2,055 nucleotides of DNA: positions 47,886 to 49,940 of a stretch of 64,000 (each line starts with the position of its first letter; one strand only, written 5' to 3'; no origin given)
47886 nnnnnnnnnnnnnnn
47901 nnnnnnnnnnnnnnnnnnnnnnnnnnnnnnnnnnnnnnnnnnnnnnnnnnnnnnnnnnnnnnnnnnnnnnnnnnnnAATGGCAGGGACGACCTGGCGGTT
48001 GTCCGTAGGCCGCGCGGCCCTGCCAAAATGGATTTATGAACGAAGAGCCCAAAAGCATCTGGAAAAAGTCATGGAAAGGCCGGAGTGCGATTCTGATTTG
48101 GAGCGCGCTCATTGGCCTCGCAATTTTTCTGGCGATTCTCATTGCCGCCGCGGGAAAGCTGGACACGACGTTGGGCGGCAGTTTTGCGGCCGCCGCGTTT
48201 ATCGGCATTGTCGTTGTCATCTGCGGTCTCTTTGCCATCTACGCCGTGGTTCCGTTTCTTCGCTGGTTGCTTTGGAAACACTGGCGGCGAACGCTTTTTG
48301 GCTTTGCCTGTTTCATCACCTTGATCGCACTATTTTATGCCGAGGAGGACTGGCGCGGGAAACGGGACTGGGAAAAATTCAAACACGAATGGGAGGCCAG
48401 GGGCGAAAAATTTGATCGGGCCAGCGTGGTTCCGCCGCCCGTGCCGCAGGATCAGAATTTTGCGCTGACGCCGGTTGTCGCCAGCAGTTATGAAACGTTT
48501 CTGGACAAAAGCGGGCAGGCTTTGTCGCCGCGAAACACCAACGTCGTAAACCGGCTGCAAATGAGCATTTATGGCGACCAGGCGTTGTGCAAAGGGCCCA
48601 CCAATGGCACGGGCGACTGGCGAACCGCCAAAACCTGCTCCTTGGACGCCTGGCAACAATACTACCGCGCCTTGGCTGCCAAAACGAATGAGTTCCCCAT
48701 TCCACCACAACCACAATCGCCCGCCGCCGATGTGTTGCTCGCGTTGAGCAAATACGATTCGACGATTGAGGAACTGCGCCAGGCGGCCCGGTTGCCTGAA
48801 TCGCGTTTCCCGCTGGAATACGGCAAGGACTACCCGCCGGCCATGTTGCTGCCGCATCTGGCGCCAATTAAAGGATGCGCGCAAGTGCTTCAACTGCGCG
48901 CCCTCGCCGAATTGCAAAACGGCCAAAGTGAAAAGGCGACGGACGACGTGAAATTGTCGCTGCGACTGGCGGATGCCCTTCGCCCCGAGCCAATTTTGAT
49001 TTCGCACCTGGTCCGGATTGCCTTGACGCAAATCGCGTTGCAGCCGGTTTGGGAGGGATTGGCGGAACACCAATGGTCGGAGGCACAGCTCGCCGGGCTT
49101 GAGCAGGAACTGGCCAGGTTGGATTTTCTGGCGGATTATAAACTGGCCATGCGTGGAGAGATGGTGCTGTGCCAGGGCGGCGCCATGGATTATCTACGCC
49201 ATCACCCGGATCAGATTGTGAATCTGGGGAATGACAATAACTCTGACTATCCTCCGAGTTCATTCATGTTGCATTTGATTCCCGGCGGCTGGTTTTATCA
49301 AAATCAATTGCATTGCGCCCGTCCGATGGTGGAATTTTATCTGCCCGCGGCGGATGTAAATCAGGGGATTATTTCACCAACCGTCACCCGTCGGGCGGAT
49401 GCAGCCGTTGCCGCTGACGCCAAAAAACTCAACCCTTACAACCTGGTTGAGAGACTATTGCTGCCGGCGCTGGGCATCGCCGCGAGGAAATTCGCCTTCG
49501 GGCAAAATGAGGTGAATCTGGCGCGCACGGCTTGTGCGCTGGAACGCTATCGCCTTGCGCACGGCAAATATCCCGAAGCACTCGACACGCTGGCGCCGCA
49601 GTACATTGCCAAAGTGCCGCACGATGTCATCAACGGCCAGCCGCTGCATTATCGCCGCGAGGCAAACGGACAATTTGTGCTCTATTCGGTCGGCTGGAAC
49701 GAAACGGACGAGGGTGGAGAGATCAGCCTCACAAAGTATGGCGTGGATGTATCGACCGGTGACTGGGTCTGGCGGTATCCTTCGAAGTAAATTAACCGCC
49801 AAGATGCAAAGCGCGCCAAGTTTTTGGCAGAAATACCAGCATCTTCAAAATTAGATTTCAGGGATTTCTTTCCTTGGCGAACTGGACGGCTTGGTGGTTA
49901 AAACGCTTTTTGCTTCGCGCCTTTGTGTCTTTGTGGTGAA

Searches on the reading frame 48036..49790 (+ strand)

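Call 3: search_protein_families(library=pfam, proteins=[window:48036-49790:+], max_evalue=0.01)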
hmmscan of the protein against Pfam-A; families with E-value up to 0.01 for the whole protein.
window:48036-49790:+ (584 aa): 0 families

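Call 4: search_protein_families(library=ncbifam, proteins=[window:48036-49790:+], max_evalue=0.01)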
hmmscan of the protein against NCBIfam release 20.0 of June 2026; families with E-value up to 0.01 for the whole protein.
window:48036-49790:+ (584 aa): 1 family
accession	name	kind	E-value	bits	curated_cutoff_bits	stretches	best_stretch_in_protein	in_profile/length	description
NF047967.1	SCO6881_fam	exception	0.00034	19.8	325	1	8-77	215-283/329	SCO6881 family protein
